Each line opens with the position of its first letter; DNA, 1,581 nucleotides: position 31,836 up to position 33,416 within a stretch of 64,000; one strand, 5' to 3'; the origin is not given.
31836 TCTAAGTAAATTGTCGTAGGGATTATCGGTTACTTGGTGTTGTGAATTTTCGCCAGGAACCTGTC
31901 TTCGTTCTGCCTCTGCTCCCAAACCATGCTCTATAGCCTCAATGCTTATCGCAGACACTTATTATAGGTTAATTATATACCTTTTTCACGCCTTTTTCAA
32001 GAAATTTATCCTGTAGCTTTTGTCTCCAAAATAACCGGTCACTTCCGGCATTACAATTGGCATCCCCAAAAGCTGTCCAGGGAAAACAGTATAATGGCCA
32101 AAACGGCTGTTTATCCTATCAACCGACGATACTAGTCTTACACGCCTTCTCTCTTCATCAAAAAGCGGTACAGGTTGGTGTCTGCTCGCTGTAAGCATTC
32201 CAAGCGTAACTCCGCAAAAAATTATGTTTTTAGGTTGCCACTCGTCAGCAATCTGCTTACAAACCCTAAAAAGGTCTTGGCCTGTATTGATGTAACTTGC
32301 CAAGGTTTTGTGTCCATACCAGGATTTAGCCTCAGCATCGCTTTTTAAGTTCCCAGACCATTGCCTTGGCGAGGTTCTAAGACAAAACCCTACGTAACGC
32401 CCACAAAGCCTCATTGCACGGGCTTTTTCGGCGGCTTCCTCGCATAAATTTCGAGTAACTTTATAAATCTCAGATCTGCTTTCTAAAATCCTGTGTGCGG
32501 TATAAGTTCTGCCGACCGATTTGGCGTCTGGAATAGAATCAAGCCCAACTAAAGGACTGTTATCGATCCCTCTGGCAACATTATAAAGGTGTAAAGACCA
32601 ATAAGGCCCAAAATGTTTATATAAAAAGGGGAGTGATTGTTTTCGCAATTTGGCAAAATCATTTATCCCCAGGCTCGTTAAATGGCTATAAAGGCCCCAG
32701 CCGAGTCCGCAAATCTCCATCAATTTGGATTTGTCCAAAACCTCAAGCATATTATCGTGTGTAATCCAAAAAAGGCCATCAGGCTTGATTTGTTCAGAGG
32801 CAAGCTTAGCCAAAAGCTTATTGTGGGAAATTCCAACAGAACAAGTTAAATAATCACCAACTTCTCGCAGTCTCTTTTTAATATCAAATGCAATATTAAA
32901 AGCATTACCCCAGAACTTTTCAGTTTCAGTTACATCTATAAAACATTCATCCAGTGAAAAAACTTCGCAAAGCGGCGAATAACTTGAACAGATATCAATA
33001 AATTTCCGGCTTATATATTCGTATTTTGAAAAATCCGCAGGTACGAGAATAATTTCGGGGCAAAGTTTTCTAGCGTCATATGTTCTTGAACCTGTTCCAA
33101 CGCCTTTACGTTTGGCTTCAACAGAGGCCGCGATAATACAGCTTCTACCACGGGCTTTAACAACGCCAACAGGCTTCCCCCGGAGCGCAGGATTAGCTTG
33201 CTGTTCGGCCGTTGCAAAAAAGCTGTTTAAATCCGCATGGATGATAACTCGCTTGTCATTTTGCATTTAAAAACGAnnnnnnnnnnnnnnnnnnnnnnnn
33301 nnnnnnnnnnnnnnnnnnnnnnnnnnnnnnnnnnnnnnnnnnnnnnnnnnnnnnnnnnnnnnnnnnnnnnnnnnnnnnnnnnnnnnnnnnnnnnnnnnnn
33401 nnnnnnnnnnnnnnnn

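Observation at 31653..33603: dinB (Pol IV) is the middle gene of a three-gene operon flanked by two unknown small proteins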

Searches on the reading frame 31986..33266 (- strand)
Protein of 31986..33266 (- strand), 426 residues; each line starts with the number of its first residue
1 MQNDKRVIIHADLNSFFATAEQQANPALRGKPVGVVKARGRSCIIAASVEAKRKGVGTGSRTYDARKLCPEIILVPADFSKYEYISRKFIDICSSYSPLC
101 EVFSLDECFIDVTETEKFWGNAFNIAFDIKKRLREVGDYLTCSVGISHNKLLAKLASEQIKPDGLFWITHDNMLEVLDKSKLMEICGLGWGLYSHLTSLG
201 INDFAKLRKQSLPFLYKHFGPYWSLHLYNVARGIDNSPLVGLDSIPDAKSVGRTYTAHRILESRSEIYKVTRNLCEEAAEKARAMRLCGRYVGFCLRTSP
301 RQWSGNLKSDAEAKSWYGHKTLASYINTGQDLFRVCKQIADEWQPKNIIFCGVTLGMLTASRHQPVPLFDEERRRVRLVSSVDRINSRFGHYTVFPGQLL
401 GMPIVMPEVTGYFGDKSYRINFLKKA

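Call 4: search_protein_families(library=pfam, proteins=[window:31986-33266:-], max_evalue=1)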
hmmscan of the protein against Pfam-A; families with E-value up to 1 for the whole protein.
window:31986-33266:- (426 aa): 6 families
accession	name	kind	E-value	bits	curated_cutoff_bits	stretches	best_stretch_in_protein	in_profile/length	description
PF00817.25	IMS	-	1.3e-43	148.9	23.2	1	12-158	2-148/148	impB/mucB/samB family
PF11799.13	IMS_C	-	4.4e-09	37.2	20.7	1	249-361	2-103/109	impB/mucB/samB family C-terminal domain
PF21999.2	IMS_HHH_1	-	2.1e-07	31.7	27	1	186-235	4-53/53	DNA polymerase-iota, thumb domain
PF21704.3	POLH-Rev1_HhH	-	0.008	16.8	27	1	197-234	19-56/56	DNApol eta/Rev1, HhH motif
PF13438.11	DUF4113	-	0.039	14.4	24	1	377-397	2-22/51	Domain of unknown function (DUF4113)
PF01973.23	MptE-like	-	0.099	12.9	34.6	0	314-356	126-167/171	6-hydroxymethylpterin diphosphokinase MptE-like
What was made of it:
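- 31986..33266 (-): Active Y-family DNA polymerase (426 aa). It has a clamp-binding-like motif QPVPLF (about residues 365-370), a RecA-NT/DUF4113-N-like motif (about 377-397) and a conserved tail ............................. Pfam IMS, IMS_C and IMS_HHH_1 hits (call 4).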

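Call 5: search_protein_families(library=ncbifam, proteins=[window:31986-33266:-], max_evalue=1)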
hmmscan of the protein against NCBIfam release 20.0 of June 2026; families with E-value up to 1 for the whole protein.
window:31986-33266:- (426 aa): 12 families
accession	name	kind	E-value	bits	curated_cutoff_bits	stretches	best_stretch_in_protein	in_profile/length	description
NF002848.0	PRK03103.1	subfamily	1.7e-73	247.5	381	1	5-396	3-388/410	DNA polymerase IV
NF002677.0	PRK02406.1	equivalog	3.3e-61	207.3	256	1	3-285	3-281/357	DNA polymerase IV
NF003015.0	PRK03858.1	subfamily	4e-59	200.6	367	1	6-401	7-387/399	DNA polymerase IV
NF010731.0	PRK14133.1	equivalog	1.3e-57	195.6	362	1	5-370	2-348/352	DNA polymerase IV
NF002492.0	PRK01810.1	equivalog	4.9e-53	180.3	399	1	2-394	6-389/412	DNA polymerase IV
NF002751.0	PRK02794.1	equivalog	8.1e-49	166.6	371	1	7-400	39-418/425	DNA polymerase IV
NF002882.0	PRK03348.1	equivalog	1.5e-48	165.8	389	1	4-299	3-296/461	DNA polymerase IV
NF002883.0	PRK03352.1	equivalog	1.9e-43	149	330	1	5-285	4-284/347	DNA polymerase IV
NF002292.0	PRK01216.1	equivalog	2.2e-37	128.9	339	1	7-281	2-275/351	DNA polymerase IV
NF002955.0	PRK03609.1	subfamily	9.2e-30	103.9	431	1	10-395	4-390/422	translesion error-prone DNA polymerase V subunit UmuC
NF041729.1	PA1414_fam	equivalog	0.0016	18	28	1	352-376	13-37/43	PA1414 family protein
TIGR02594.1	TIGR02594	subfamily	0.19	12.1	70.55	1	284-321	38-72/132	TIGR02594 family protein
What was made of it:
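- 31986..33266 (-): All NCBIfam DinB and UmuC hits are below their cut-offs (call 5).
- On DinB / Pol IV equivalogs (NCBIfam): All DinB and UmuC models are below their cut-offs (call 5).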

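Call 6: search_protein_families(library=phrogs, proteins=[window:31986-33266:-], max_evalue=1)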
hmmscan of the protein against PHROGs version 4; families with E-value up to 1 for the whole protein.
window:31986-33266:- (426 aa): 3 families
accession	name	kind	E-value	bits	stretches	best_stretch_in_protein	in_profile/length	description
phrog_1268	-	DNA, RNA and nucleotide metabolism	2.8e-62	212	1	6-397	2-394/425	DNA polymerase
phrog_14662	-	unknown function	0.00084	20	1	259-395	16-154/186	-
phrog_33371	-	unknown function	0.17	13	1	112-143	38-70/88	-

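Call 72: search_protein_families(library=padloc, proteins=[window:31986-33266:-], max_evalue=1)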
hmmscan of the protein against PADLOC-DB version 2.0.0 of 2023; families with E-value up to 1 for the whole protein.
window:31986-33266:- (426 aa): 0 families

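Call 84: search_dna_similar(query=window:31986-33266:-, collection=plasmids, mode=protein, max_evalue=0.001, max_rows=60, rows=spread)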
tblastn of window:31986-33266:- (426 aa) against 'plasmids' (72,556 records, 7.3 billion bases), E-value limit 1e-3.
The search stops at 5000 records and this limit was reached: more records match than are counted here, and every count below describes the 5000 best-scoring records only.
Records with a match: at least 5000; places in all: 5632; records where one place covers at least 80% of the query: 212.
Best place of each record, by identity: <60% 5000.
By first word of the organism name: Klebsiella 1820; Escherichia 1766; Salmonella 471; Shigella 126; Enterobacter 124; Rhizobium 118; Citrobacter 87; Sinorhizobium 83; Serratia 49; Agrobacterium 40; and 110 more.
By predicted mobility (MOB-suite, as given by PLSDB): conjugative 4056; non-mobilizable 631; mobilizable 313.
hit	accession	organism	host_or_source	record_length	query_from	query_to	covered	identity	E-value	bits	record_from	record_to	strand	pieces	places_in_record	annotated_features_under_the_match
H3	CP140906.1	Sinorhizobium medicae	Medicago lupulina,whole organism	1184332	6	367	85%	35.1%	5e-48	183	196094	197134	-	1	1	dinB: DNA polymerase IV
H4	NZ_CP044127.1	Rhizobium sp. BG4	Prosopis cineraria,pure bacterial ...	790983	6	312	72%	37.4%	7e-40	159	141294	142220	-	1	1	dinB: DNA polymerase IV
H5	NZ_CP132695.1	Klebsiella pneumoniae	Homo sapiens,Burn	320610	6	397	92%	28.0%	6e-19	97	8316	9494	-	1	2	Y-family DNA polymerase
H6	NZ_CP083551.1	Leisingera sp. M658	-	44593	9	322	74%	32.3%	1e-33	140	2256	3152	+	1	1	UMUC-like DNA-repair protein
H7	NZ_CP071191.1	Serratia marcescens subsp. marcescens ATCC 13880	Clone isolated from the evolution ...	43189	12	369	84%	25.9%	1e-18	96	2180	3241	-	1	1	umuC: translesion error-prone DNA polymerase V subunit UmuC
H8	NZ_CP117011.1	Escherichia coli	Homo sapiens,stool sample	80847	11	300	68%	31.4%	1e-22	108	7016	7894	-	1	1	Y-family DNA polymerase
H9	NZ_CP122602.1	Escherichia coli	Sus scrofa,feces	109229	11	300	68%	31.4%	1e-22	108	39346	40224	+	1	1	Y-family DNA polymerase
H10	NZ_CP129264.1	Escherichia coli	Homo sapiens,anal swab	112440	11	300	68%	31.0%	1e-22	108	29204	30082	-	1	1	umuC: translesion error-prone DNA polymerase V subunit UmuC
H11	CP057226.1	Escherichia coli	culture,Pooled sheep faecal samples ...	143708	11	300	68%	31.0%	2e-22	107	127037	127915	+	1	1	none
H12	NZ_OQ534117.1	Escherichia coli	-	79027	11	300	68%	31.0%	2e-22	107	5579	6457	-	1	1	Y-family DNA polymerase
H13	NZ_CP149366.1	Salmonella enterica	Homo sapiens,single cell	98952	11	300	68%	31.0%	3e-22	107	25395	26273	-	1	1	Y-family DNA polymerase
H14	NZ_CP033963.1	Klebsiella pneumoniae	Homo sapiens,stool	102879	11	300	68%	31.0%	3e-22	107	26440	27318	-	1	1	Y-family DNA polymerase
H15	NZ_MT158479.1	Escherichia coli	-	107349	11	300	68%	31.0%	3e-22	107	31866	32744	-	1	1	none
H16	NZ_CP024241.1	Escherichia coli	-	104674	11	300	68%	30.7%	2e-22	107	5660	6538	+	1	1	Y-family DNA polymerase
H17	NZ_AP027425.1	Escherichia coli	Musca domestica,cell culture,whole body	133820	11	300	68%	30.7%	9e-22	105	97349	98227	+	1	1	Y-family DNA polymerase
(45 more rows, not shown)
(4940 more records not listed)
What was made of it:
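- Tried and rejected: A plasmid tblastn with the polymerase, meant to reach ImuB genes, was saturated by enterobacterial UmuC hits (call 84).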
